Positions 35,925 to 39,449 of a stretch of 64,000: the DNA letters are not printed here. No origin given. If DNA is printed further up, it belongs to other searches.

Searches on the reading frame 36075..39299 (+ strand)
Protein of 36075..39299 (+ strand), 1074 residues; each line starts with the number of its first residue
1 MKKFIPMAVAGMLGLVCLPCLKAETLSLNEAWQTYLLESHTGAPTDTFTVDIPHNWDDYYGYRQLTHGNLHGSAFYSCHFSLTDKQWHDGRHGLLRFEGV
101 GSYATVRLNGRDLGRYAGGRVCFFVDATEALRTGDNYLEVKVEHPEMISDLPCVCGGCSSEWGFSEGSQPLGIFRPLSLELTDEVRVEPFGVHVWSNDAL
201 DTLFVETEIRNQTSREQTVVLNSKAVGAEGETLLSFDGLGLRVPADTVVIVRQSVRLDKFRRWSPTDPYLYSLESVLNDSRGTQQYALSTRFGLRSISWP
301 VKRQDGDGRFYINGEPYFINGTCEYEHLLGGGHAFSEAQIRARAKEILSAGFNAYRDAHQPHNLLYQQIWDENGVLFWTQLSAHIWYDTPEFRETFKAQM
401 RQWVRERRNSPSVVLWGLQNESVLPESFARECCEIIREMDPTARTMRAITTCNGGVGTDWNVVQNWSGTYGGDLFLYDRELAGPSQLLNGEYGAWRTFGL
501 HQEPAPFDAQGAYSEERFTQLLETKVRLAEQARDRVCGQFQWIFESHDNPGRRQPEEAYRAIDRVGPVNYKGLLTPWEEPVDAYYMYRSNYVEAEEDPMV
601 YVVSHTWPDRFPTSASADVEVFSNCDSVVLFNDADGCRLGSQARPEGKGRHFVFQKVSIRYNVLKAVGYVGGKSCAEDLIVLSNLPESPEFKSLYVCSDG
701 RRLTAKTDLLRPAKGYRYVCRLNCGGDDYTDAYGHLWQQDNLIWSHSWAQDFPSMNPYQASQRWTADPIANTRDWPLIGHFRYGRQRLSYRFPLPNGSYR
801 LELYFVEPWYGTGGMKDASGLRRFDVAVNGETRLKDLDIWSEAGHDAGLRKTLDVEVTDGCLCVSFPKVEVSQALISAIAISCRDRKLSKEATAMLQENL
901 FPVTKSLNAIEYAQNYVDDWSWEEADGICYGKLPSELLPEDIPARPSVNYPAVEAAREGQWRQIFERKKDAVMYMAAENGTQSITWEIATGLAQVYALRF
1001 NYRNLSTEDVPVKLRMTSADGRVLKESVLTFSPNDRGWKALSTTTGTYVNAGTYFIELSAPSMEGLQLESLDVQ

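Call 42: search_protein_families(library=pfam, proteins=[window:36075-39299:+], max_evalue=0.001)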
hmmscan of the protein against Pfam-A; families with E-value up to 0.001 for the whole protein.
window:36075-39299:+ (1074 aa): 6 families
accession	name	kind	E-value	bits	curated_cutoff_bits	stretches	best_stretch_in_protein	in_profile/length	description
PF11721.14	Malectin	-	3.4e-27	95.9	23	1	719-876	2-149/163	Malectin domain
PF02836.23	Glyco_hydro_2_C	-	2e-13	50.6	21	1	307-442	5-155/302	Glycosyl hydrolases family 2, TIM barrel domain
PF02837.24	Glyco_hydro_2_N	-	2.6e-09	37.7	28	1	46-142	30-133/169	Glycosyl hydrolases family 2, sugar binding domain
PF00703.27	Glyco_hydro_2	-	4.7e-08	34.2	23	1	202-295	19-109/109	Glycosyl hydrolases family 2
PF22666.2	Glyco_hydro_2_N2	-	4.1e-07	30.7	27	1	74-145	50-120/167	Glycosyl hydrolase 2 galactose-binding domain-like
PF16355.11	DUF4982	-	4.7e-06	26.9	23.9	1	617-675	4-60/61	Domain of unknown function (DUF4982)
